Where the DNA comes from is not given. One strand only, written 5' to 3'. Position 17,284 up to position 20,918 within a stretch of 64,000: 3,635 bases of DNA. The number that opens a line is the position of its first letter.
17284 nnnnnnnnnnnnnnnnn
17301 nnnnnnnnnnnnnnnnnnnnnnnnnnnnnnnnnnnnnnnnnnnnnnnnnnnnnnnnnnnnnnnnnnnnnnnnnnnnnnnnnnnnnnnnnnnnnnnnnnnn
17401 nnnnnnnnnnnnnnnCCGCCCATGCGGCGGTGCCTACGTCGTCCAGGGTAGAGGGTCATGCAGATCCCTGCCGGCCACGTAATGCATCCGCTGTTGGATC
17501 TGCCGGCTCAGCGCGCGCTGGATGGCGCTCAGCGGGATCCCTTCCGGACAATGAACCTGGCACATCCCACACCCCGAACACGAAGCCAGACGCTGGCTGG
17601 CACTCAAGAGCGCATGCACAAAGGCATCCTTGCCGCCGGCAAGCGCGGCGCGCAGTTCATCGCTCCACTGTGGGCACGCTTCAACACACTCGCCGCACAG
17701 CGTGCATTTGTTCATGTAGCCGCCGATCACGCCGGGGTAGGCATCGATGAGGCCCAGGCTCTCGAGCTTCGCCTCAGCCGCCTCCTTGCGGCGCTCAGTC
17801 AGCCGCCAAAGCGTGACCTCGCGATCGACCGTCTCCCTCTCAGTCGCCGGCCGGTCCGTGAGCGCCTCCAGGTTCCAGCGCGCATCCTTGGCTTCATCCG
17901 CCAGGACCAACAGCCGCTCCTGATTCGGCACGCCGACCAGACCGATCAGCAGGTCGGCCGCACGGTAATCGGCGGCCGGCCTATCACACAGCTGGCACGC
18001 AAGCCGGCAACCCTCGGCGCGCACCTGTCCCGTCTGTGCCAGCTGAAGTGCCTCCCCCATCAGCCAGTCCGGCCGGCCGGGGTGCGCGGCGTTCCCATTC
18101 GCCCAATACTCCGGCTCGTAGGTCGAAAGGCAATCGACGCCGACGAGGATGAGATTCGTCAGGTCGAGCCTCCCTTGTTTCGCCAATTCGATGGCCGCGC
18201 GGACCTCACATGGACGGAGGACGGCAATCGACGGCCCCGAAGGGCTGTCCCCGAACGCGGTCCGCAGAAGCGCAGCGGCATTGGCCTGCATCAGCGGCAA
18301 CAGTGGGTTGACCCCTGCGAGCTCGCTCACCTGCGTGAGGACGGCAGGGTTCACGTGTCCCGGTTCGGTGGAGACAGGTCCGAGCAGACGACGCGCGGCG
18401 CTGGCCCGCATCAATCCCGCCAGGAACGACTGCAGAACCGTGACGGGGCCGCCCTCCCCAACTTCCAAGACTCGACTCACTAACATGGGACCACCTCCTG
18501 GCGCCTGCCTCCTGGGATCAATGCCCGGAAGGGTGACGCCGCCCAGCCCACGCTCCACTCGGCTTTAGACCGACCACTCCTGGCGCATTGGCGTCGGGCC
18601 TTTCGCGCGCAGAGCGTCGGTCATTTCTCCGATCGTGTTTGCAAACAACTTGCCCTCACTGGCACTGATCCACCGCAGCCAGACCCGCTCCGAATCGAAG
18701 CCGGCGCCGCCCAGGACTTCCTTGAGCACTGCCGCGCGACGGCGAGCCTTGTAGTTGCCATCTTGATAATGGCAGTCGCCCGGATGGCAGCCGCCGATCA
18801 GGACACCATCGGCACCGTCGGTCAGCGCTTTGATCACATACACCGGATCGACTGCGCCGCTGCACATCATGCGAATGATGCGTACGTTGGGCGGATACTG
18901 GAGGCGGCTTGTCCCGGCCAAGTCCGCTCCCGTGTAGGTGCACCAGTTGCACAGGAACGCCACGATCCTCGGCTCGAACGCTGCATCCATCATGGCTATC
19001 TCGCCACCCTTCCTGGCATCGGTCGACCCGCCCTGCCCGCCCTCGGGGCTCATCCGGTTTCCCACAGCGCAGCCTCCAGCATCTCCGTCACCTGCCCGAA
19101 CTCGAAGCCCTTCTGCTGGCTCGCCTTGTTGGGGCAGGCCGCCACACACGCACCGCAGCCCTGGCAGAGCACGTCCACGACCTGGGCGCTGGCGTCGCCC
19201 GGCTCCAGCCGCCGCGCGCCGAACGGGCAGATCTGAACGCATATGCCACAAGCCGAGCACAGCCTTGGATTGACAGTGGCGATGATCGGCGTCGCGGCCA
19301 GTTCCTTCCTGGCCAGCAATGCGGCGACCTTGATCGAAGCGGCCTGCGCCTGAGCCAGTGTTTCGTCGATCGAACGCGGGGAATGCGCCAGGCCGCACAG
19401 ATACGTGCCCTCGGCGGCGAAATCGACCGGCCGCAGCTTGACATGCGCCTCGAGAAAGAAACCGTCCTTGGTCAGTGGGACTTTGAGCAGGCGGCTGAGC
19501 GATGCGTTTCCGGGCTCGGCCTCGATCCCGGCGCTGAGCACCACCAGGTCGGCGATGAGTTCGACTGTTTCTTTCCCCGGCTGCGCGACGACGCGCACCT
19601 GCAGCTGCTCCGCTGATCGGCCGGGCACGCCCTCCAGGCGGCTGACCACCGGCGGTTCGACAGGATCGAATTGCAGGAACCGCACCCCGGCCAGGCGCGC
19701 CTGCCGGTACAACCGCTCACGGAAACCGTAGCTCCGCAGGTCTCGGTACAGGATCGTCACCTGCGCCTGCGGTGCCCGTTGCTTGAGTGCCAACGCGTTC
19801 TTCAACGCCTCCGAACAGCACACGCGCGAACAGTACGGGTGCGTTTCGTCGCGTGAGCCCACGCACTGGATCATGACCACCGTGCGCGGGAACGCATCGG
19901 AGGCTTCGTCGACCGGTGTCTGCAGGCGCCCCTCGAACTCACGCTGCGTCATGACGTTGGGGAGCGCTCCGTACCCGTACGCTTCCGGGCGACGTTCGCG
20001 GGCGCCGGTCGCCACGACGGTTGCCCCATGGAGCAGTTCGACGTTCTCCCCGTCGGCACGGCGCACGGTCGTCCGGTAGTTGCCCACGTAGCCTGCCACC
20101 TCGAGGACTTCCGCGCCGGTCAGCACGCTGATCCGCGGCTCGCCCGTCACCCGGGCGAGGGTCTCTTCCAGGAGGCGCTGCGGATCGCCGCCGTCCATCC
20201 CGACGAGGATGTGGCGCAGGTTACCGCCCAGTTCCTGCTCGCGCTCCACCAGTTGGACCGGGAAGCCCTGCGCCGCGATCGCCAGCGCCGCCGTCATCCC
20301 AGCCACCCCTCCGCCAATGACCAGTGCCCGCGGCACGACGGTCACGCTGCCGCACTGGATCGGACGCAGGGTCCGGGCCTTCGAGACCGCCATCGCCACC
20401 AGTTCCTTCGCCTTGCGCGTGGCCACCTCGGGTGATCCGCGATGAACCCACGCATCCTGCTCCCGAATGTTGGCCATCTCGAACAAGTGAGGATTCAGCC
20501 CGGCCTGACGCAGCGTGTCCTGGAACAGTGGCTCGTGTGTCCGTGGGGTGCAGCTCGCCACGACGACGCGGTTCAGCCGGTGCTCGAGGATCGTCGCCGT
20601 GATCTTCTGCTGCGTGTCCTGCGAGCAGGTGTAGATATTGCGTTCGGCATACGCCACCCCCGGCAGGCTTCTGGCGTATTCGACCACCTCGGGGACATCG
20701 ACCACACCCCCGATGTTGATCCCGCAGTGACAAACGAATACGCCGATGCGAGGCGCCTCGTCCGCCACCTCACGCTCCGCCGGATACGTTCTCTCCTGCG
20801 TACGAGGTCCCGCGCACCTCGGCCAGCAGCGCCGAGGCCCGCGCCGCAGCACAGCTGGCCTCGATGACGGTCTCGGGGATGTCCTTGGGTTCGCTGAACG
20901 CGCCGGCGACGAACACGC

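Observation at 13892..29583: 16-kb, 13-gene membrane-anchor-free Hdr/Qmo/Flx-like redox operon ending in a fumarate-reductase-like pair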

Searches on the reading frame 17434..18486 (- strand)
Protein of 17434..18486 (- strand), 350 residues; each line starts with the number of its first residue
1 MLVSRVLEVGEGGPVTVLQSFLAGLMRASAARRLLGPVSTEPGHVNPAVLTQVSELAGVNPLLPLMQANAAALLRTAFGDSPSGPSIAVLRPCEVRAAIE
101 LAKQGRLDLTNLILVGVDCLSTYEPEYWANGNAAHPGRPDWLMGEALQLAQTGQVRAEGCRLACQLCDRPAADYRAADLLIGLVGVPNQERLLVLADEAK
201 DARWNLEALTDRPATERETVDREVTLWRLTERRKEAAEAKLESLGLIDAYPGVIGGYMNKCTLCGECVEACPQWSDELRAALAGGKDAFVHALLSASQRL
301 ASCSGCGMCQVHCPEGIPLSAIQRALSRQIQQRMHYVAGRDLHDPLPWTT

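Call 5: search_protein_families(library=pfam, proteins=[window:17434-18486:-])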
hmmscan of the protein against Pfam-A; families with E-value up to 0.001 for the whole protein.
window:17434-18486:- (350 aa): 8 families
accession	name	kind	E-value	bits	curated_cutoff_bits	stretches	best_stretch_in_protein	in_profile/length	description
PF13534.11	Fer4_17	-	3.8e-09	37.4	22.2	1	295-317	38-60/61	4Fe-4S dicluster domain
PF13183.11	Fer4_8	-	1.4e-08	35.6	27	1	258-317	2-68/68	4Fe-4S dicluster domain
PF00037.32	Fer4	-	5.5e-07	29.6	21.1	1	259-272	6-19/24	4Fe-4S binding domain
PF12837.12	Fer4_6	-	6.7e-07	29.4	25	1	258-272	6-20/24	4Fe-4S binding domain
PF13187.11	Fer4_9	-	6.5e-06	26.5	27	1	260-316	1-50/52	4Fe-4S dicluster domain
PF12838.12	Fer4_7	-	1.1e-05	26.2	27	1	260-317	1-52/52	4Fe-4S dicluster domain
PF13237.11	Fer4_10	-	3.6e-05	24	25.5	1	259-314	7-53/53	4Fe-4S dicluster domain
PF12797.12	Fer4_2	-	0.00086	19.6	24.5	0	259-272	8-21/22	4Fe-4S binding domain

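Call 7: search_protein_families(library=ncbifam, proteins=[window:17434-18486:-], max_evalue=0.00001)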
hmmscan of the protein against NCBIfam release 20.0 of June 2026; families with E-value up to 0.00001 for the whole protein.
window:17434-18486:- (350 aa): 3 families
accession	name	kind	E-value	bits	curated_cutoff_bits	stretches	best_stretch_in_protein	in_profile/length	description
TIGR00314.1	cdhA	equivalog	2.1e-06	25.9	781.3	1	257-332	397-469/784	CO dehydrogenase/acetyl-CoA synthase complex subunit alpha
TIGR02512.1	FeFe_hydrog_A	subfamily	6e-06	25.4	405.95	1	258-316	6-65/375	[FeFe] hydrogenase, group A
NF040763.1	FeFe_hydrog_A6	exception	8.7e-06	24.4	765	0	257-316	143-203/571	NADH-dependent [FeFe] hydrogenase, group A6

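Call 33: search_solved_structures(query=window:17434-18486:-, max_evalue=1)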
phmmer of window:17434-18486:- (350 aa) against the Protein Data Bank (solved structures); distinct sequences matched with E-value up to 1: 83 (the best 60 are shown).
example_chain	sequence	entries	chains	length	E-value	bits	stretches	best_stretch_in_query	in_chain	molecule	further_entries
7bkb_E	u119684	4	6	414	4.6e-09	39.3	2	258-346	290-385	Formate dehydrogenase, beta subunit (F420)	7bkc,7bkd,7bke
9t1s_M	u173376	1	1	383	6.5e-09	38.8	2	87-126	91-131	formate dehydrogenase (coenzyme F420)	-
8rvu_E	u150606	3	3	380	1.7e-06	30.9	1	216-341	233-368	Formate dehydrogenase, beta subunit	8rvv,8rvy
31ox_C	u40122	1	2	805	5.6e-05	25.9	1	256-337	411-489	Acetyl-CoA decarbonylase/synthase complex subunit alpha 2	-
9c0q_A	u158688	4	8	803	0.00055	22.6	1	255-337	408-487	Acetyl-CoA decarbonylase/synthase complex subunit alpha 2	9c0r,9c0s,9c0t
7bkb_L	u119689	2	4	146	0.0025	20.4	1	257-317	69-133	Formylmethanofuran dehydrogenase, subunit G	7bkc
8jze_c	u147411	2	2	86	0.0078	18.8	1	259-342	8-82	Photosystem I PsaC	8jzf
8ahx_C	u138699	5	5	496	0.011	18.3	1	260-333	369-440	Ion-translocating oxidoreductase complex subunit C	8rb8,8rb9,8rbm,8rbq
7f4v_aC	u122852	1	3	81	0.013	18.1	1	259-316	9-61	Photosystem I iron-sulfur center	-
8jw0_c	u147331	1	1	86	0.015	17.9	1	259-344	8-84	Photosystem I PsaC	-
3cf4_A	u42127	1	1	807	0.015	17.9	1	257-334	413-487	Acetyl-CoA decarboxylase/synthase alpha subunit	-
7qco_C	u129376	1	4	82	0.016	17.8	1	259-316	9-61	Photosystem I iron-sulfur center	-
9eys_C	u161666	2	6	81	0.017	17.7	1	259-316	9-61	Photosystem I iron-sulfur center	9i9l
7q4v_A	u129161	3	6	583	0.019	17.6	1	246-317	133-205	Iron hydrogenase HydA1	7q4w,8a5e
6tcl_C1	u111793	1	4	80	0.022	17.3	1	259-316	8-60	Photosystem I iron-sulfur center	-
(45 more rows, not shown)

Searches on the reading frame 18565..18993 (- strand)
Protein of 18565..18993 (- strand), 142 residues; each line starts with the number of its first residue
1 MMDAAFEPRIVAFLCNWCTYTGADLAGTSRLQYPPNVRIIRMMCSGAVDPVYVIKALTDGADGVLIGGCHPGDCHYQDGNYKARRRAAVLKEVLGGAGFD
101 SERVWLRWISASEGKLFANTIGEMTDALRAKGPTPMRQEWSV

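Call 5: search_protein_families(library=pfam, proteins=[window:18565-18993:-])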
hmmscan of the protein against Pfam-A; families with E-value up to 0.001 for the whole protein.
window:18565-18993:- (142 aa): 1 family
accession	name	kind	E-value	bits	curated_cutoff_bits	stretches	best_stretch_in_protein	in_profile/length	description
PF02662.21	FlpD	-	1.5e-52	177.2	22.3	1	10-130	1-121/123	Methyl-viologen-reducing hydrogenase, delta subunit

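Call 7: search_protein_families(library=ncbifam, proteins=[window:18565-18993:-], max_evalue=0.00001)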
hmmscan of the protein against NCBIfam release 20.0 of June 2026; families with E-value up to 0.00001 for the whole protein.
window:18565-18993:- (142 aa): 3 families
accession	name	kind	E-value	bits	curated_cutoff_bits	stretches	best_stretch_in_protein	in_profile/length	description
NF040770.1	hetero_SS_HdrA2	exception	1.5e-52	178.8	1100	1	6-133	646-773/777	CoB-CoM heterodisulfide reductase HdrA2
NF045873.1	F420_non_VhuD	exception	1.8e-38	131.6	215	1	7-137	1-131/132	F420-non-reducing hydrogenase iron-sulfur subunit VhuD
NF041891.1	hdrA_Methbact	equivalog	1.8e-12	46.3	1300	1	7-109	643-739/762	ferredoxin:CoB-CoM heterodisulfide reductase subunit HdrA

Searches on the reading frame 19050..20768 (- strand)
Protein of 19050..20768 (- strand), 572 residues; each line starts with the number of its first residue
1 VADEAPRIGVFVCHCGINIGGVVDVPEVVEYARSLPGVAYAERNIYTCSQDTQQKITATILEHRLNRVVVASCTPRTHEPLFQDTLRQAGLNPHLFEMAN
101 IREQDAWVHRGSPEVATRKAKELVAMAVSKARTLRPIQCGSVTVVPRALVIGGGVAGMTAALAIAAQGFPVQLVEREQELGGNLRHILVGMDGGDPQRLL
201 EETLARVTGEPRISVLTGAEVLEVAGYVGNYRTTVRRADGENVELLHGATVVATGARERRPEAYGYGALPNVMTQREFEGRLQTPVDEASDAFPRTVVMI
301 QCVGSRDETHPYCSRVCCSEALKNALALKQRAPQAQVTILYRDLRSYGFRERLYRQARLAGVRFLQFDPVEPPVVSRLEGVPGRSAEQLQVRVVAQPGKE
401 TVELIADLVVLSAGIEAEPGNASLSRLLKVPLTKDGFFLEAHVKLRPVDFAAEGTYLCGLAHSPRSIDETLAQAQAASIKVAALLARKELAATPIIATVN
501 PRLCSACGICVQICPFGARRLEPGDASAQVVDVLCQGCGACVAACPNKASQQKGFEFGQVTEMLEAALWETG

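Call 5: search_protein_families(library=pfam, proteins=[window:19050-20768:-])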
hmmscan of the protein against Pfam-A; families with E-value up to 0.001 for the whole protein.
window:19050-20768:- (572 aa): 14 families
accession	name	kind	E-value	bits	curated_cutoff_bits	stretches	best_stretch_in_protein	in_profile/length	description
PF07992.20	Pyr_redox_2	-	2.1e-11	44.3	26.1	1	148-272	3-123/291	Pyridine nucleotide-disulphide oxidoreductase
PF00037.32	Fer4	-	2.1e-11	43.6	21.1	2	498-519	2-23/24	4Fe-4S binding domain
PF12831.13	FAD_oxidored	-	2.1e-08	34.3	27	1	149-206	3-67/416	FAD dependent oxidoreductase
PF12838.12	Fer4_7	-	3.2e-08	34.3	27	1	504-549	2-52/52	4Fe-4S dicluster domain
PF13237.11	Fer4_10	-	6.9e-08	32.7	25.5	1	499-546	4-53/53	4Fe-4S dicluster domain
PF13187.11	Fer4_9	-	9.8e-08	32.4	27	1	504-549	2-51/52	4Fe-4S dicluster domain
PF13450.12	NAD_binding_8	-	1.4e-07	32.1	21.9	1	150-187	1-38/68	NAD(P)-binding Rossmann-like domain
PF00890.30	FAD_binding_2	-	3.3e-07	30.3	20.4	1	148-184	2-38/414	FAD binding domain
PF13484.11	Fer4_16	-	5.5e-06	27.5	30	0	535-553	2-20/66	4Fe-4S double cluster binding domain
PF12837.12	Fer4_6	-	3e-05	24.2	25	0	496-518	1-23/24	4Fe-4S binding domain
PF12800.12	Fer4_4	-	0.00015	22.3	24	0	535-547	4-16/17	4Fe-4S binding domain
PF01266.30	DAO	-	0.00016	21.7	27.9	1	148-183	2-42/353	FAD dependent oxidoreductase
PF01134.28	GIDA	-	0.00022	20.9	22.1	1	149-177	3-31/391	Glucose inhibited division protein A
PF03486.20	HI0933_like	-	0.00042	20.3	50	1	148-184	3-39/244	HI0933-like protein Rossmann domain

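Call 7: search_protein_families(library=ncbifam, proteins=[window:19050-20768:-], max_evalue=0.00001)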
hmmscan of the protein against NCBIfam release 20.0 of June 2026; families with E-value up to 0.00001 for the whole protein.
window:19050-20768:- (572 aa): 26 families (the best 25 are shown)
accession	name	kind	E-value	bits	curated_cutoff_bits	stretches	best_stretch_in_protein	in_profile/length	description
NF040770.1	hetero_SS_HdrA2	exception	2.2e-148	495.6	1100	2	7-237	1-232/777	CoB-CoM heterodisulfide reductase HdrA2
NF041778.1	hetero_SS_HdrA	equivalog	3.7e-116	388.8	1400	2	241-566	322-649/771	ferredoxin:CoB-CoM heterodisulfide reductase subunit HdrA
NF041891.1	hdrA_Methbact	equivalog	5.5e-105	352.2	1300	2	239-566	307-634/762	ferredoxin:CoB-CoM heterodisulfide reductase subunit HdrA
TIGR01372.1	soxA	subfamily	4e-10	38.1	1164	1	143-238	166-259/996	sarcosine oxidase subunit alpha family protein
TIGR03997.1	mycofact_OYE_2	equivalog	1e-08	34.1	793.15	1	146-277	380-493/645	mycofactocin system FadH/OYE family oxidoreductase 2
NF009410.0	PRK12771.1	subfamily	1.5e-08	33.7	516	1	147-188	140-181/566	NAD(P)-binding protein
TIGR03467.1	HpnE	equivalog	7.8e-08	32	283.05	1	149-185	2-38/430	hydroxysqualene dehydroxylase HpnE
TIGR03996.1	mycofact_OYE_1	hypoth_equivalog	2.2e-07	29.8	627.9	1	131-205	358-431/633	mycofactocin system FadH/OYE family oxidoreductase 1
NF045637.1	carotdesatCrtDProt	equivalog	2.5e-07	29.6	580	1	149-189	2-42/485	1-hydroxycarotenoid 3,4-desaturase CrtD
TIGR01944.1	rnfB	subfamily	2.7e-07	30.3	68.7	1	474-549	85-159/190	RnfABCDGE type electron transport complex subunit B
TIGR02700.1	flavo_MJ0208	hypoth_equivalog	3.2e-07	29.9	251.35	1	474-551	116-195/234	dihydromethanopterin reductase (acceptor)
NF043039.1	HgcAB_like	equivalog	7.5e-07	29.1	285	1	497-549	295-348/350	HgcAB-like fusion protein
NF005504.0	PRK07118.1-3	equivalog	7.5e-07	28.8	437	1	504-548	142-186/293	Fe-S cluster domain-containing protein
NF038196.1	ferrodoxin_EFR1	subfamily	9.2e-07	29.1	75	1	499-551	182-230/242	EFR1 family ferrodoxin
NF045599.1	bili_reduct_long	exception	1.8e-06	26.5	750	1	148-185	384-421/641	bilirubin reductase, long form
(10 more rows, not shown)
